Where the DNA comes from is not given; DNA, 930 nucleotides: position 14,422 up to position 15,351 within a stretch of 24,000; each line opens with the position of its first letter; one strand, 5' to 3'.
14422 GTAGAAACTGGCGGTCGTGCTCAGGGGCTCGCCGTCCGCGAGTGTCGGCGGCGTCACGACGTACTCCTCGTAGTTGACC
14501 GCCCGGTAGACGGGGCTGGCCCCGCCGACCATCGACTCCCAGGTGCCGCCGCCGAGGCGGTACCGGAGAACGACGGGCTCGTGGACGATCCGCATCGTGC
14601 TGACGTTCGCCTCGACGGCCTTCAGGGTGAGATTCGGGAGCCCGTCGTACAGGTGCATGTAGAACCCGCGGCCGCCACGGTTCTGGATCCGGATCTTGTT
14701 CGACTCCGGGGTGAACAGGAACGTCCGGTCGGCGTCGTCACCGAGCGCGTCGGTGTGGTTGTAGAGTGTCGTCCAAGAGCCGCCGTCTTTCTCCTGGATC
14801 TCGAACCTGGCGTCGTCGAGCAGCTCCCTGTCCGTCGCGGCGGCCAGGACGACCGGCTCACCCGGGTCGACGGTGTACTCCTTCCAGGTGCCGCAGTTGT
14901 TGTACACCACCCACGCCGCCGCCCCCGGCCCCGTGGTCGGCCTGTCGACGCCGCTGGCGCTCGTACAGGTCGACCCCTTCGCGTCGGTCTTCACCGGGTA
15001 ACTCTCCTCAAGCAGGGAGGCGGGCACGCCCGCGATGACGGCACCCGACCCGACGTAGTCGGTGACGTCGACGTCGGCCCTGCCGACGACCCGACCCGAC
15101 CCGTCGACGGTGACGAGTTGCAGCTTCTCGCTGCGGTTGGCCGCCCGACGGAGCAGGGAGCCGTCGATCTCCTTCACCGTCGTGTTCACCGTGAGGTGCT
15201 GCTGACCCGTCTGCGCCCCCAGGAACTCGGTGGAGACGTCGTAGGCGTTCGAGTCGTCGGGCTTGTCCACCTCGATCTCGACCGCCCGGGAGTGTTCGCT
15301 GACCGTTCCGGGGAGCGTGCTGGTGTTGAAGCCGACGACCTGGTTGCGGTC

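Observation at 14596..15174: Domain swap: P4 keeps the family scaffold but the vWA domain is replaced by an unrelated segment of about 190 aa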

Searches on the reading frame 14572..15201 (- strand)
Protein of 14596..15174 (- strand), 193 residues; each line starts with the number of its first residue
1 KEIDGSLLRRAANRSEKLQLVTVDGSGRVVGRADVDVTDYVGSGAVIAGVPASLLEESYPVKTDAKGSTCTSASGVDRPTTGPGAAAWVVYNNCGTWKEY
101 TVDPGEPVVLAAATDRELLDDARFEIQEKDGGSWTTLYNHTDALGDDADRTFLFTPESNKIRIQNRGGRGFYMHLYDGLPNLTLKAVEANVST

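Call 9: search_protein_families(library=pfam, proteins=[window:14596-15174:-], max_evalue=1)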
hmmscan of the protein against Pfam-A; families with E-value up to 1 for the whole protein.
window:14596-15174:- (193 aa): 1 family
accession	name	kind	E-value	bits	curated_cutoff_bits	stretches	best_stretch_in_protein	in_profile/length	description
PF18316.7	S-l_SbsC_C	-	0.011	16.7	26.6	0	12-38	58-84/86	S-layer protein SbsC C-terminal domain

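Call 10: search_protein_families(library=ncbifam, proteins=[window:14596-15174:-], max_evalue=1)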
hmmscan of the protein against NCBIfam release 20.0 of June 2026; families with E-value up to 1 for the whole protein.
window:14596-15174:- (193 aa): 1 family
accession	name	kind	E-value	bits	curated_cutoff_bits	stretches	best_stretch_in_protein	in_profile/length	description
TIGR03308.1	phn_thr-fam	hypoth_equivalog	0.043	13.6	201.65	1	25-62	130-166/204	phosphonate metabolim protein, transferase hexapeptide repeat family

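Call 21: find_related_loci(query=A2, collection=genome_contigs, flank=6000)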
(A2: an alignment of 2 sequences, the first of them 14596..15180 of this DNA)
Query A2 (195 aa) in genome_contigs; peptide patterns used: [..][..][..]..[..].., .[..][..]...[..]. (x = any residue, [..] = any of these).
136 stretches matched a pattern, but none encodes a relative of the query by tblastn (E <= 1e-3).
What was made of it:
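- Tried and rejected: A genome_contigs scan with the mid-domain patterns found no relative (call 21).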

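Call 26: search_solved_structures(query=A2, max_evalue=10, show_alignments=2)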
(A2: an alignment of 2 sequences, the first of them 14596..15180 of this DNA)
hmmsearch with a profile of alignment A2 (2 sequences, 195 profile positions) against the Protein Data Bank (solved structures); distinct sequences matched with E-value up to 10: 4.
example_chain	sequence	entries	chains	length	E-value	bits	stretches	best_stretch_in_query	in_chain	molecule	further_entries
2gbs_A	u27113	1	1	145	0.1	15.4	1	43-89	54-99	Hypothetical protein Rpa0253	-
9rvq_A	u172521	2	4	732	0.72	12.6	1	40-124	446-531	TonB-dependent receptor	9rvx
6c10_A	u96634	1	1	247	0.93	12.3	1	9-70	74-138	Protocadherin-15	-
4uj8_A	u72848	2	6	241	1.2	11.9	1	4-54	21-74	SURFACE LAYER PROTEIN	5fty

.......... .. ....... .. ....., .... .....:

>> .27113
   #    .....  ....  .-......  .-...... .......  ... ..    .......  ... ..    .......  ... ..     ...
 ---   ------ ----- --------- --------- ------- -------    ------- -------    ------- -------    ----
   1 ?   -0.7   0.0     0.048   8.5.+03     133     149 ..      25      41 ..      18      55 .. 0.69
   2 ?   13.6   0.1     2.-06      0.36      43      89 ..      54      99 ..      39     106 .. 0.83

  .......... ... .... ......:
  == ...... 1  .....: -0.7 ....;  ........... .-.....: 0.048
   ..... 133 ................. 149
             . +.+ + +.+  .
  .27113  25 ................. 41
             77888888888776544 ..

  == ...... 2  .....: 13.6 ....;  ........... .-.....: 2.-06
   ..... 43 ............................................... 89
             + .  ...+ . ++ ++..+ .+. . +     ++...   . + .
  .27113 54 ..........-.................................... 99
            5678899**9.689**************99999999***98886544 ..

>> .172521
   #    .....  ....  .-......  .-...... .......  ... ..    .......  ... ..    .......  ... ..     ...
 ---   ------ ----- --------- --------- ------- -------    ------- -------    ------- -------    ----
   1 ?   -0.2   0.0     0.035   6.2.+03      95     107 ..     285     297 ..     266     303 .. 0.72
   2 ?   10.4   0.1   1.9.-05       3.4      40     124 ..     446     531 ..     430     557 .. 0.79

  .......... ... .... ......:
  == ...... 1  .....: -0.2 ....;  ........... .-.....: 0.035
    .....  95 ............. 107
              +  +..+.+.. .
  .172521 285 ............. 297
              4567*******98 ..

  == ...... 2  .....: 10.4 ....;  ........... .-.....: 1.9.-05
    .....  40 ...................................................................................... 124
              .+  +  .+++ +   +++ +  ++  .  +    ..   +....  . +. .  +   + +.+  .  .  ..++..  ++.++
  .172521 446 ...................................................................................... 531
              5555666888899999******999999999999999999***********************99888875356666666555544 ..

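Call 28: search_protein_representatives(alignment_id=A2)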
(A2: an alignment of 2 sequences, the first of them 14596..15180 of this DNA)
Query: 2 sequences, 195 profile positions. Proteins with E-value up to 0.001 (for the whole library): 119; up to 1e-10: 23; up to 1e-30: 3. The best 119 are listed.
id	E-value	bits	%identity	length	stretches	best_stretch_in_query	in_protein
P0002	3.4e-111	385.7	-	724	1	1-195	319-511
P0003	1.7e-44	168.1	-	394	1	42-179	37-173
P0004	2.6e-39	151.2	-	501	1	17-179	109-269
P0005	4.3e-27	111.3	-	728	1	52-185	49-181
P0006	2.6e-24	102.2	-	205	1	40-179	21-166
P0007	1.5e-22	96.4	-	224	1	53-178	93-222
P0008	3.2e-21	92.1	-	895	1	47-185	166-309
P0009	5.7e-21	91.3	-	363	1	18-178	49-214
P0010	1.1e-20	90.3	-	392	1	55-177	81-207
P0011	1.7e-19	86.5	-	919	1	58-179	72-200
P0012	2.7e-19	85.8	-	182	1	60-183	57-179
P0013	1.7e-17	80.0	-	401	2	60-179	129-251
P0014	6.3e-17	78.1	-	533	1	32-179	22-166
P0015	1.3e-15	73.8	-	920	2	54-175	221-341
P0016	5.6e-14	68.5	-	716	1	57-176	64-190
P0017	2.2e-13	66.6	-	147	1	65-180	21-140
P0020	2.0e-11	60.2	-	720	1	59-179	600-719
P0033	8.9e-09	51.5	-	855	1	52-178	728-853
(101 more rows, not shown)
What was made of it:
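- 14641..15015 (-): P4 aa 373-497: the core of the replacing module. It is a disulfide-type, Trp/Tyr-rich all-beta domain from a mobile family with no Pfam model. An exhaustive HMMER search finds 119 representative proteins at E<=1e-3, matching query positions ~58-180 (call 28).
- On Unnamed beta-sandwich domain family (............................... ... GFY..VY) - for P4 aa ~373-497: The search returns 119 representatives at E<=1e-3, 23 at <=1e-10, and non-orthologue hits down to 1.7e-44 (call 28).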

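Call 30: search_protein_families(library=pfam, proteins=[P0003, P0004, P0005, P0006, P0008, P0009, P0011, P0014, P0015, P0016], max_evalue=0.01)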
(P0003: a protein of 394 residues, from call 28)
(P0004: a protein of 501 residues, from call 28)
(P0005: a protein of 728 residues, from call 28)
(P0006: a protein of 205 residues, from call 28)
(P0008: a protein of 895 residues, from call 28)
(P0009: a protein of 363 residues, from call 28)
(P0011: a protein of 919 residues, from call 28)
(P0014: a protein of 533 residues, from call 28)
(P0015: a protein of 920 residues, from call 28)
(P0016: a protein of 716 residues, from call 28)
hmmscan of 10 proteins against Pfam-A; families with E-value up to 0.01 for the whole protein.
P0003 (394 aa): 0 families

P0004 (501 aa): 1 family
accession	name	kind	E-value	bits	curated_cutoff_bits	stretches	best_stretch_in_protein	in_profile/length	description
PF02369.22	Big_1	-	0.0053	17.3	34.9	0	41-85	14-60/93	Bacterial Ig-like domain (group 1)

P0005 (728 aa): 0 families

P0006 (205 aa): 0 families

P0008 (895 aa): 4 families
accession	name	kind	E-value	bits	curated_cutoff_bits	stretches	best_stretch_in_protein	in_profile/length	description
PF13688.12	Reprolysin_5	-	0.0002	22.1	27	1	510-623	73-176/196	Metallo-peptidase family M12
PF13574.12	Reprolysin_2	-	0.00074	19.9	27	1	573-613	117-159/195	Metallo-peptidase family M12B Reprolysin-like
PF13583.11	Reprolysin_4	-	0.0014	18.7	22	1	575-601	132-155/203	Metallo-peptidase family M12B Reprolysin-like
PF13582.12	Reprolysin_3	-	0.0036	18.2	22.4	1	529-595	61-120/123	Metallo-peptidase family M12B Reprolysin-like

P0009 (363 aa): 0 families

P0011 (919 aa): 0 families

P0014 (533 aa): 0 families

P0015 (920 aa): 0 families

P0016 (716 aa): 0 families

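Call 37: search_protein_families(library=pfam, alignment_id=A4, max_evalue=0.001)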
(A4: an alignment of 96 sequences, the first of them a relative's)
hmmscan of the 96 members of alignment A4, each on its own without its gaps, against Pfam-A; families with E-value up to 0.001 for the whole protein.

A. member 1, P0003 (394 aa): 0 families

B. families by the number of members that match (of 96 scanned): 71 families (the first 25 are shown)
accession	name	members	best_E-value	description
PF10342.15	Kre9_KNH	5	5.1e-29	Kre9/KNH-like N-terminal Ig-like domain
PF13646.12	HEAT_2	5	4.1e-20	HEAT repeats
PF14610.12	Psg1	5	6.1e-10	Ykl077w/Psg1 (Pma1 Stabilization in Golgi)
PF17957.7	Big_7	4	8.5e-07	Bacterial Ig domain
PF14345.11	GDYXXLXY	3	5.6e-37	GDYXXLXY protein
PF18911.6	PKD_4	3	1.6e-31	PKD domain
PF07705.17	CARDB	3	1e-20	CARDB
PF02985.28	HEAT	3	2.7e-15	HEAT repeat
PF13513.12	HEAT_EZ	3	8.9e-11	HEAT-like repeat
PF15780.11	ASH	2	3.8e-29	Abnormal spindle-like microcephaly-assoc'd, ASPM-SPD-2-Hydin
PF22073.2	Cep192_D4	2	6.4e-28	Cep192 domain 4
PF22544.2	HYDIN_VesB_CFA65-like_Ig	2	8.1e-27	HYDIN/CFA65/VesB-like, Ig-like domain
PF00801.26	PKD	2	1.6e-23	PKD domain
PF12371.14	TMEM131_like_N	2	2.9e-17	Transmembrane protein 131-like N-terminal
PF07610.17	DUF1573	2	9.3e-13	Protein of unknown function (DUF1573)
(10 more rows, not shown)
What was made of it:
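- Partner domains are extracellular types such as PKD, CARDB and Big (call 37). The core is a member of an independent family that occurs in many non-vWA proteins (calls 28, 37).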

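Call 47: search_solved_structures(query=A7, max_evalue=10, show_alignments=1)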
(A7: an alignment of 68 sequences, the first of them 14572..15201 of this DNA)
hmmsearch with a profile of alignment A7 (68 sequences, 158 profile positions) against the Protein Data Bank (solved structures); distinct sequences matched with E-value up to 10: 7.
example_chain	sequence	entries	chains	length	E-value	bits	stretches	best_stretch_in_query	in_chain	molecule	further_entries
8wac_A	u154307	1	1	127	0.064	16.3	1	69-134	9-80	Agarase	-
1t0v_A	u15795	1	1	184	0.065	16.3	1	104-140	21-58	BILIN-BINDING PROTEIN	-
1n0s_A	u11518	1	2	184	0.067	16.2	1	104-140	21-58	Bilin-binding protein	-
1bbp_A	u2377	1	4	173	0.09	15.8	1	96-140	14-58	BILIN BINDING PROTEIN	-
1nfi_B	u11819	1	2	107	0.86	12.6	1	96-150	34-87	NF-KAPPA-B P50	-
9fya_A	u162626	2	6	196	1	12.4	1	82-115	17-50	Glycoprotein G1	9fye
9fyg_A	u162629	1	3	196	1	12.4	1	82-115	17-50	Glycoprotein G1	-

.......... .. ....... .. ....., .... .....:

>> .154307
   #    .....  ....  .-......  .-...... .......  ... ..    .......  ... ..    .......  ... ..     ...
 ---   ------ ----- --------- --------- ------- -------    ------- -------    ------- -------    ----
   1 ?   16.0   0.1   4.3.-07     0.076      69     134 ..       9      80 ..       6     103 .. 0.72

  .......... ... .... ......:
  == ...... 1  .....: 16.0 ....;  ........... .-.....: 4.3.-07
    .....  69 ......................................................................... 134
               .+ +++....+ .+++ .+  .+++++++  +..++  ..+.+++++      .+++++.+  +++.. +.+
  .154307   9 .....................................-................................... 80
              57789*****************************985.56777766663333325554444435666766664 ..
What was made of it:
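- On Carbohydrate-binding modules (CAZy CBM families): The best PDB sequence hit is an agarase chain at E 0.064 (call 47).
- Closest known: Beta-jelly-roll carbohydrate-binding modules. Same: One weak sequence hit is to an agarase chain, 8wac_A, at E 0.064 (call 47).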

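Call 51: predict_structure(alignment_id=A7)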
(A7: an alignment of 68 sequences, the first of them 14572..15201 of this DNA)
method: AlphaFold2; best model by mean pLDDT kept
length: 210 residues; sequences in the alignment: 68
mean_pLDDT: 82.2   pTM: 0.76
mean pLDDT of the five models: 82.2, 78.9, 78.3, 78.3, 77.7
residues with pLDDT >= 90: 116; 70-90: 51; 50-70: 23; < 50: 20
segments of 3 or more residues with pLDDT < 50: 1-9, 199-209
pLDDT, mean of each block of 10 residues (from residue 1): 39 69 75 73 74 73 89 97 96 96 97 93 97 97 96 95 93 97 86 58 38
secondary structure, 60 per line:
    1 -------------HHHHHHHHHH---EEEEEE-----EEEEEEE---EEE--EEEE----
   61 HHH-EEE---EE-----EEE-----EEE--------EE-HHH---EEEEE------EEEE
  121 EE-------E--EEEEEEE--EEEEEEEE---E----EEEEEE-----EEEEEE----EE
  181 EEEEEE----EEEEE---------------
elements in order: H14-23 E27-32 E38-44 E48-50 E53-56 E65-67 E78-80 E86-88 E106-110 E117-122 E133-139 E142-149 E158-163 E169-174 E179-186 E191-195
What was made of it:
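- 15016..15180 (-): P4 aa 318-372: a linker made of a short helix (aa ~324-333) and beta-hairpin strands. It contains '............', which lies at the position of the vWA beta1/DxSxS motif. AlphaFold2 gives pLDDT of about 70-75 here (call 51).
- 14641..15015 (-): AlphaFold2 pLDDT is above 90, all-beta (call 51).
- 14596..14640 (-): P4 aa 498-512: linker from the beta-sandwich to the C module. The model has one strand at aa 501-505 and low confidence beyond (call 51).
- On vWA domain (PF00092) - for P4 aa 320-512: The AlphaFold2 model has 15 beta-strands and one 10-residue helix, with core pLDDT above 90 (call 51).
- Checked: AlphaFold2 gives an all-beta module (call 51).
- The AlphaFold2 model of aa 311-520 has pLDDT 82 and pTM 0.76, with an all-beta core at pLDDT above 90 (call 51). 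The AlphaFold2 fold is all-beta, with only one short helix (call 51). In the model the strand forms a beta-hairpin at pLDDT ~73 (call 51).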

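Call 54: fold_search(model_id=the predicted structure, library=pdb)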
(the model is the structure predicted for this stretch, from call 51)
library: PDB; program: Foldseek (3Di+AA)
matches with E <= 10: 1559; with E <= 0.001: 0
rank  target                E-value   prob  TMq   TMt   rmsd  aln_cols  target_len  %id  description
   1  4d0q                  4.9e-03  0.99  0.26  0.32   7.1        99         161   16  Hyaluronan Binding Module of the Streptococcal Pneumoniae Hyaluronate Lyase (released 2014-08-06)
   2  9h99                  5.5e-03  0.97  0.22  0.05   9.8        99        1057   18  Native structure of the full-length pesticidal protein Cry1Ca18 at pH7, from crystals formed in vivo (released 2025-11-12)
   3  1k42_MODEL_1_A        5.5e-03  0.60  0.24  0.28  16.4       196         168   16  The Solution Structure of the CBM4-2 Carbohydrate Binding Module from a Thermostable Rhodothermus marinus Xyla (released 2002-05-29)
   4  9qxq                  7.6e-03  0.96  0.22  0.05   9.7       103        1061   17  native structure of full-length pesticidal protein Cry1Ca18 at pH9, from crystals formed in vivo (released 2026-02-11)
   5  1u5y_A                7.6e-03  0.94  0.28  0.39   8.6       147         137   10  Crystal structure of murine APRIL, pH 8.0 (released 2004-10-12)
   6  4qaw_H                8.1e-03  0.77  0.27  0.13  14.4       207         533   12  Structure of modular Xyn30D from Paenibacillus barcinonensis (released 2014-10-08)
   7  4zxe_C                1.0e-02  0.98  0.25  0.35   5.0        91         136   23  X-ray crystal structure of chitosan-binding module 1 derived from chitosanase/glucanase from Paenibacillus sp. IK-5. (released 2016-04-13)
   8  4zxe_A                1.0e-02  0.98  0.25  0.36   5.1        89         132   22  X-ray crystal structure of chitosan-binding module 1 derived from chitosanase/glucanase from Paenibacillus sp. IK-5. (released 2016-04-13)
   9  2j1e_A                1.1e-02  0.96  0.32  0.42   7.7       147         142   13  High Resolution Crystal Structure of CBM32 from a N-acetyl-beta- hexosaminidase in complex with lacNAc (released 2006-09-20)
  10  4zy9_A                1.2e-02  0.99  0.26  0.37   4.5        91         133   22  X-ray crystal structure of selenomethionine-labelled V110M mutant of chitosan-binding module 1 derived from chitosanas (released 2016-04-13)
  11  2zey_B                1.2e-02  0.80  0.22  0.29   7.8       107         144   15  Family 16 carbohydrate binding module (released 2008-03-04)
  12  5msx_C                1.2e-02  0.77  0.28  0.16  14.1       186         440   12  Glycoside hydrolase BT_3662 (released 2017-03-22)
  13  2cdp_B                1.5e-02  0.84  0.25  0.37  13.1       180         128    8  Structure of a CBM6 in complex with neoagarohexaose (released 2006-02-08)
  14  8wc1                  1.5e-02  0.16  0.15  0.19  16.4       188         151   11  A carbohydrate binding domain of a putative pectate lyase (released 2024-09-18)
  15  4qaw_B                1.5e-02  0.13  0.13  0.07  15.9       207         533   12  Structure of modular Xyn30D from Paenibacillus barcinonensis (released 2014-10-08)
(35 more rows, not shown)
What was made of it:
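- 14641..15015 (-): The best fold matches are jelly-roll carbohydrate-binding modules, all weak (call 54).
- On Carbohydrate-binding modules (CAZy CBM families): Foldseek E-values are >=4.9e-3 and TM-scores normalised by target length are <=0.44 (call 54).
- Closest known: Beta-jelly-roll carbohydrate-binding modules. Same: They share the fold class (all-beta sandwich of ~120-130 aa), conserved aromatic residues, mobile occurrence in secreted multidomain proteins, and top structural matches (call 54).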
